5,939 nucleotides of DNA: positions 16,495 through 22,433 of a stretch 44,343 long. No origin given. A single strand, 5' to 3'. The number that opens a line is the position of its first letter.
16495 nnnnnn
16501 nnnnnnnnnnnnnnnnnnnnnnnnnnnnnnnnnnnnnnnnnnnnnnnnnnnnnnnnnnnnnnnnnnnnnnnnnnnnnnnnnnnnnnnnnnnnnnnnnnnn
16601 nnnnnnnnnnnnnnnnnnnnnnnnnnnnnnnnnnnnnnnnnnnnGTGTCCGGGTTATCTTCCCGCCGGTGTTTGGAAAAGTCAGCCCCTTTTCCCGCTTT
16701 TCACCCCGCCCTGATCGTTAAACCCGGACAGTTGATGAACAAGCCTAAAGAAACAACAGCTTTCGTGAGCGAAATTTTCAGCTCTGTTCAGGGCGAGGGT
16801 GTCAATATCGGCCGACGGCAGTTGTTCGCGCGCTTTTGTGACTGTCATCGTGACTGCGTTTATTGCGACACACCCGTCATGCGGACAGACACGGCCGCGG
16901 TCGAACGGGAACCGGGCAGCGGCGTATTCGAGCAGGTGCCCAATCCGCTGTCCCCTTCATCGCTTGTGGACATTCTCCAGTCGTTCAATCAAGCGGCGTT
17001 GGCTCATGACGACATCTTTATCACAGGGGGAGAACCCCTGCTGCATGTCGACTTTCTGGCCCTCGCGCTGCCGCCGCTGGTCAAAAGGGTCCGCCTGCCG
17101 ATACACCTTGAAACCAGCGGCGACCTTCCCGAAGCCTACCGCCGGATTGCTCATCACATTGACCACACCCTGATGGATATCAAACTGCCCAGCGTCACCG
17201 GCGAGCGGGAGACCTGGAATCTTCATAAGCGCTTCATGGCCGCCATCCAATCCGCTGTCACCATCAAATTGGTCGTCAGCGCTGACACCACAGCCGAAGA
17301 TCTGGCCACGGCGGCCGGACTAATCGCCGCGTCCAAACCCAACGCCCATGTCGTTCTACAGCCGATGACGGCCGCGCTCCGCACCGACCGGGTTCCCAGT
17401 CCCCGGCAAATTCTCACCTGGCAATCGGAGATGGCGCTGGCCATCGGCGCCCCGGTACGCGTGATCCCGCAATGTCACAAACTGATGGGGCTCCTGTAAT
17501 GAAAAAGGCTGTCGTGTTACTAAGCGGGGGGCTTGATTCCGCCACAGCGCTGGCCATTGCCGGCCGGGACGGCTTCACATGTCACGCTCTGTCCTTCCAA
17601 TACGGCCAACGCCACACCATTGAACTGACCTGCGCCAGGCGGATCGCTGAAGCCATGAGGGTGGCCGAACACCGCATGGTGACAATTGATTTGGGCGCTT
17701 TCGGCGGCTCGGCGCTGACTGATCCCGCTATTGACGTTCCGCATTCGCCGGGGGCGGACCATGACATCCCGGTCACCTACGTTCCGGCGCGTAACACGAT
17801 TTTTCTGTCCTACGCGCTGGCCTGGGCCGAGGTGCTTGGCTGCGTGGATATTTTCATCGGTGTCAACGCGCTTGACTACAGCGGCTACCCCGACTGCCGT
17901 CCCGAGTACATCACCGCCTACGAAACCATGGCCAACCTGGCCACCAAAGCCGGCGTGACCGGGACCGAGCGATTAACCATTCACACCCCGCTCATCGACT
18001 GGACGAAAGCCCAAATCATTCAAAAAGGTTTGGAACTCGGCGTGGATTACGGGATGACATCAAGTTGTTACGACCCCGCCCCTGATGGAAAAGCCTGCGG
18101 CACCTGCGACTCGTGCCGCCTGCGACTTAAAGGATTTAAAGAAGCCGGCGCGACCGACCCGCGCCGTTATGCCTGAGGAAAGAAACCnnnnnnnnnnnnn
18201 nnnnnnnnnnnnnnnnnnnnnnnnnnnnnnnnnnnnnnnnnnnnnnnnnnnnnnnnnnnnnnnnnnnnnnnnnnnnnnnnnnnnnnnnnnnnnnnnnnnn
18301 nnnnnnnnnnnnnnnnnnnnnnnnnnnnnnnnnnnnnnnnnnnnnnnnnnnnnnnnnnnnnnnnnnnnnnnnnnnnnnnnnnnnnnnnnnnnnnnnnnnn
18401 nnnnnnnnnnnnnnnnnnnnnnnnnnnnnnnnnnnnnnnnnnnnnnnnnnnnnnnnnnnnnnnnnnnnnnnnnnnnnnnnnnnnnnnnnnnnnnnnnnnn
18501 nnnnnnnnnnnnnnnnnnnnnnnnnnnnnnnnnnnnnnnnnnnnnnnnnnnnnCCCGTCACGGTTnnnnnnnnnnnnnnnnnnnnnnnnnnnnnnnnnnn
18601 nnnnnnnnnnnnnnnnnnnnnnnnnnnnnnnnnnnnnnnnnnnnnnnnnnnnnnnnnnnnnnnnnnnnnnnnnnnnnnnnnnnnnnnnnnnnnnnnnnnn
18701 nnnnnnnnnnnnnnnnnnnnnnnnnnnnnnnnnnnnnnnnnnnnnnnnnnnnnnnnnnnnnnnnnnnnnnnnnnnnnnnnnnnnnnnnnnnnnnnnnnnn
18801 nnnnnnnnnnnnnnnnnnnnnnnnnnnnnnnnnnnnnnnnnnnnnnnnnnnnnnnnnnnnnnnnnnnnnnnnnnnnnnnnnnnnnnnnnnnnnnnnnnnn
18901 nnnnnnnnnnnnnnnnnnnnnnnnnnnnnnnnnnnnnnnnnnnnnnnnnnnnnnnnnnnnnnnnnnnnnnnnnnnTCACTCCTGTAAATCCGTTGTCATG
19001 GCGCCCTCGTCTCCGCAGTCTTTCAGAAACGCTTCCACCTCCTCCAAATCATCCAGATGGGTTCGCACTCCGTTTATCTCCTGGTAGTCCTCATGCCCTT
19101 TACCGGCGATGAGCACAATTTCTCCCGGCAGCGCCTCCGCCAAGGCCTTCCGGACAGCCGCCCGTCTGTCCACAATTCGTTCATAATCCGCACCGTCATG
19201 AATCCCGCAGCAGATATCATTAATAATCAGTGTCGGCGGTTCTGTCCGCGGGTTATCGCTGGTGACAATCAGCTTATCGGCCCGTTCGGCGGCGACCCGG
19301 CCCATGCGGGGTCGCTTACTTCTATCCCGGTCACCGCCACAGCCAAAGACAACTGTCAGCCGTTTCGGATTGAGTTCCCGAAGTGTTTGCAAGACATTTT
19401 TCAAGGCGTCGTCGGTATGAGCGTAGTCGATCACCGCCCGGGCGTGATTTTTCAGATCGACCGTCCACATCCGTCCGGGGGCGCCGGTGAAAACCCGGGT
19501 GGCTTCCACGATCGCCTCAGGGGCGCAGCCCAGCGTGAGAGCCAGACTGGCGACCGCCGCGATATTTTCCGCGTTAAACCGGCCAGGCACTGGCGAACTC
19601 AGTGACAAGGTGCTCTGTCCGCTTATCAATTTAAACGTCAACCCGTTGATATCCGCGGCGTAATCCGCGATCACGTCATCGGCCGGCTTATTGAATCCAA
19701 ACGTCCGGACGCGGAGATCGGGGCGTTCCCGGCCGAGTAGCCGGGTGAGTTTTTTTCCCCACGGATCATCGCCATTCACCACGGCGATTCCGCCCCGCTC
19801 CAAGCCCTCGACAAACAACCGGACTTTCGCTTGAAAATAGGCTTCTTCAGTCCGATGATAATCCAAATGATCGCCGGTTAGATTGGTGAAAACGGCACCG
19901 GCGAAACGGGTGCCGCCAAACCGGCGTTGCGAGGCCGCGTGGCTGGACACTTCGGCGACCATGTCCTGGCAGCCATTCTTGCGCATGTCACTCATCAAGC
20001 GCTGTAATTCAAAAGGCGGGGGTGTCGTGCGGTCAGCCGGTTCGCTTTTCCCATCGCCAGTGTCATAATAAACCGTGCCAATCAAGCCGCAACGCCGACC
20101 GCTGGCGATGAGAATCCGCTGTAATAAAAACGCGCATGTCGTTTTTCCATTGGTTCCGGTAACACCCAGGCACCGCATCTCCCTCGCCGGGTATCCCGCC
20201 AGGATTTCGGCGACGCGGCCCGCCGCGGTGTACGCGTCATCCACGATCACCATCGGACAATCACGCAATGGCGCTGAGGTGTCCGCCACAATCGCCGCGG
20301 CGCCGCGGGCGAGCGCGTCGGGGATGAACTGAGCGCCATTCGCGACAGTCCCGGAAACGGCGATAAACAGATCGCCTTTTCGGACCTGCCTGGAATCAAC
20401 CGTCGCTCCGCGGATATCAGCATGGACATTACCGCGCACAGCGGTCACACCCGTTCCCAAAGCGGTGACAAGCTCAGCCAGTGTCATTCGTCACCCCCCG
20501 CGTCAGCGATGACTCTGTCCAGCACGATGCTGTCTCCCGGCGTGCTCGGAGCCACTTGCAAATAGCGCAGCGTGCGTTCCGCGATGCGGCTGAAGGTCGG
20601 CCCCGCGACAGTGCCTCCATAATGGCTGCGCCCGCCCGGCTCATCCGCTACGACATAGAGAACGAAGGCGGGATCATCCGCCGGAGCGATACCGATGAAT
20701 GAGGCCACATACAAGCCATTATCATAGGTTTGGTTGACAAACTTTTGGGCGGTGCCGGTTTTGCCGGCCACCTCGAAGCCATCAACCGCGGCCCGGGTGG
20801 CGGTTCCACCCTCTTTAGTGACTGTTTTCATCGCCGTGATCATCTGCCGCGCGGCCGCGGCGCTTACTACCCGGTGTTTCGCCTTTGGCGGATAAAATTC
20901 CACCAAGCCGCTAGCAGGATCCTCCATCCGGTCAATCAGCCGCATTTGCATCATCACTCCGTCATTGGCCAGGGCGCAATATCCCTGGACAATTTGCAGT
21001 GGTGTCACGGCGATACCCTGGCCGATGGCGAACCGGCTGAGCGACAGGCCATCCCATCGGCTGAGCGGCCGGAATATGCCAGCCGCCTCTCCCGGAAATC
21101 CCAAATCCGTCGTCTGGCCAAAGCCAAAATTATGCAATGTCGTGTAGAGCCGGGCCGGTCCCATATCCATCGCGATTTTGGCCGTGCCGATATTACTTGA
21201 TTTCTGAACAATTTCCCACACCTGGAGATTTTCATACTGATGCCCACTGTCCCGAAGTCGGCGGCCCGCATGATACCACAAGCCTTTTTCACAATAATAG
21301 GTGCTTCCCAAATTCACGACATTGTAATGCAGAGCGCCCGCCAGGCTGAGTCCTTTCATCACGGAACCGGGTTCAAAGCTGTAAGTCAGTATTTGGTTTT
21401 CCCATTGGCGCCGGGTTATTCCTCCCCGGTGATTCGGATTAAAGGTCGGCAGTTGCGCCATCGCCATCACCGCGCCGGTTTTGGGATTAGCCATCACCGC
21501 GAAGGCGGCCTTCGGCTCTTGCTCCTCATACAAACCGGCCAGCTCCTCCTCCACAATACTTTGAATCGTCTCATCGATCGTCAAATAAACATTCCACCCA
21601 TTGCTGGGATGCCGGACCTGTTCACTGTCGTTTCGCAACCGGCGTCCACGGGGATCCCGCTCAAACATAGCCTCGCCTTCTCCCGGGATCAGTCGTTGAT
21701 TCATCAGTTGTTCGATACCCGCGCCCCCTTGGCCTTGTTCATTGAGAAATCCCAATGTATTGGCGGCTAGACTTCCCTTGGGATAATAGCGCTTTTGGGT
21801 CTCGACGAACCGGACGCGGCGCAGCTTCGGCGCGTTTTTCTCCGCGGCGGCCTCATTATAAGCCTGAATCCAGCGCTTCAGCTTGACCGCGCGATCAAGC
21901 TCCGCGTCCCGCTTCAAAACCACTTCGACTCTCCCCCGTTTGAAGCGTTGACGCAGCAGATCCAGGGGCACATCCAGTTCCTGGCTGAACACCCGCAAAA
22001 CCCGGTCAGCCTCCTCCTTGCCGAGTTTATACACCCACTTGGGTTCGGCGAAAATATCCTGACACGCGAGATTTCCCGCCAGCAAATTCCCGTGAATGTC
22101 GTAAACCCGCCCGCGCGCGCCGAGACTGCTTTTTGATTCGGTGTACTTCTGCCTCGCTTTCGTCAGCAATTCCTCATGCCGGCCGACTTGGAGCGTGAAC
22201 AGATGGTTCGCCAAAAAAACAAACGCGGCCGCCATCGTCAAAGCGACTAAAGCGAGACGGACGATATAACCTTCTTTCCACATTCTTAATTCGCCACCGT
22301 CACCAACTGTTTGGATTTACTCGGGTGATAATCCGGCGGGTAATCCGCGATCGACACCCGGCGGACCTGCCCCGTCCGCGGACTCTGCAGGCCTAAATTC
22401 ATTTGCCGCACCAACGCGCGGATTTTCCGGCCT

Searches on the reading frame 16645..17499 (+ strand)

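Call 38: search_protein_families(library=pfam, proteins=[window:16645-17499:+])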
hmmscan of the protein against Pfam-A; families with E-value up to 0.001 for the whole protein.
window:16645-17499:+ (284 aa): 1 family
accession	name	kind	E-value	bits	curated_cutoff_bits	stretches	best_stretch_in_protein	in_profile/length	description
PF04055.27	Radical_SAM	-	4.7e-10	40.3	29.5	1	67-180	7-110/166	Radical SAM superfamily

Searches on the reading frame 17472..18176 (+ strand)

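Call 39: search_protein_families(library=pfam, proteins=[window:17472-18176:+])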
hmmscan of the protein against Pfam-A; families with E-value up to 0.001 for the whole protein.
window:17472-18176:+ (234 aa): 3 families
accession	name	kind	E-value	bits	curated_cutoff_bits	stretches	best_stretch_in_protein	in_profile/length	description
PF06508.19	QueC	-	5.1e-77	258.6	22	1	12-225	1-209/210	Queuosine biosynthesis protein QueC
PF00733.27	Asn_synthase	-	3.6e-06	27.3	21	1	14-70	21-78/354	Asparagine synthase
PF02568.20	ThiI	-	0.00029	20.9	20.5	0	11-61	4-55/197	Thiamine biosynthesis protein (ThiI)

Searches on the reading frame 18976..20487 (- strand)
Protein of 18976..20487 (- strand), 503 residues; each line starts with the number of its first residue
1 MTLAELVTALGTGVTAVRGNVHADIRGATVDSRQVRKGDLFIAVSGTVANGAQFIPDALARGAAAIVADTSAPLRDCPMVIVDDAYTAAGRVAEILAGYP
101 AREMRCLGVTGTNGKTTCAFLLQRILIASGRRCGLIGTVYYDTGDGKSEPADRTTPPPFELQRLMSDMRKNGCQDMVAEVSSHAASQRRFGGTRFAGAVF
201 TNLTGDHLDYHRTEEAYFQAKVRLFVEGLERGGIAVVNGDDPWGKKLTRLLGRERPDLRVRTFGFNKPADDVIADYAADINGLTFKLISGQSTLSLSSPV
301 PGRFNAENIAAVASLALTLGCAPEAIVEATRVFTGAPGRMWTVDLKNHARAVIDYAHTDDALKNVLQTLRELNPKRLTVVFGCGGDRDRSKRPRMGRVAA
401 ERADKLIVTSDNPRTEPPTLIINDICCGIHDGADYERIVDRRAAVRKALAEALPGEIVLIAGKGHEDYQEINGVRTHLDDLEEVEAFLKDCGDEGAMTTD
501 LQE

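Call 39: search_protein_families(library=pfam, proteins=[window:18976-20487:-])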
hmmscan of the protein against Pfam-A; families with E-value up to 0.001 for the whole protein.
window:18976-20487:- (503 aa): 3 families
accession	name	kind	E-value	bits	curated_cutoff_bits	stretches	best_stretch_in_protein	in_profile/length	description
PF08245.18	Mur_ligase_M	-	7e-47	160.4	24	1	109-315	1-199/200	Mur ligase middle domain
PF02875.26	Mur_ligase_C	-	7.6e-32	111.2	28.4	1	338-464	1-127/127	Mur ligase, glutamate ligase domain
PF01225.30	Mur_ligase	-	5.9e-08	33.4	21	1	25-75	2-57/95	Mur ligase family, catalytic domain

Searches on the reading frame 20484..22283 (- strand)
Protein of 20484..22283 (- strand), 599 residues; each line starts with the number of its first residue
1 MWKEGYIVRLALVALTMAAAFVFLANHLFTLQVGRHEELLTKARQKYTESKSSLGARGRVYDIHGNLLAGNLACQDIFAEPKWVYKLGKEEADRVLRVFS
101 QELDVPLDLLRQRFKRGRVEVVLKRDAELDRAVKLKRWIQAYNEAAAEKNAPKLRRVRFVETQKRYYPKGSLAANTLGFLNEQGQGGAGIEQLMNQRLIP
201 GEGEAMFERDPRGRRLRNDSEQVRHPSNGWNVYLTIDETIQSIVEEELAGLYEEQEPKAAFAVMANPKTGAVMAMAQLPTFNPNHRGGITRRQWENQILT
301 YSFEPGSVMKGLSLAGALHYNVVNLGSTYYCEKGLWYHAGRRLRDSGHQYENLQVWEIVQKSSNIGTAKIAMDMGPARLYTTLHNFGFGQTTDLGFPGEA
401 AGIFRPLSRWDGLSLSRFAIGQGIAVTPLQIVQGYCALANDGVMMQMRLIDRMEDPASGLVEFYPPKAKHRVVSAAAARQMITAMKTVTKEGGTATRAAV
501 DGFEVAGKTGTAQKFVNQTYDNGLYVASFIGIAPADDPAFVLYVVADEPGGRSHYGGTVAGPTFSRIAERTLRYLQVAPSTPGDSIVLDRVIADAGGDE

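Call 39: search_protein_families(library=pfam, proteins=[window:20484-22283:-])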
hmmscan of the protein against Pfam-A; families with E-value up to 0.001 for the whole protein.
window:20484-22283:- (599 aa): 2 families
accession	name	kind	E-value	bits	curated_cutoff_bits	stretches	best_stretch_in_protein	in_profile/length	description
PF00905.27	Transpeptidase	-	3.3e-73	247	22.1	1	261-568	2-298/299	Penicillin binding protein transpeptidase domain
PF03717.20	PBP_dimer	-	2e-13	51.6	24.4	1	56-218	5-178/180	Penicillin-binding Protein dimerisation domain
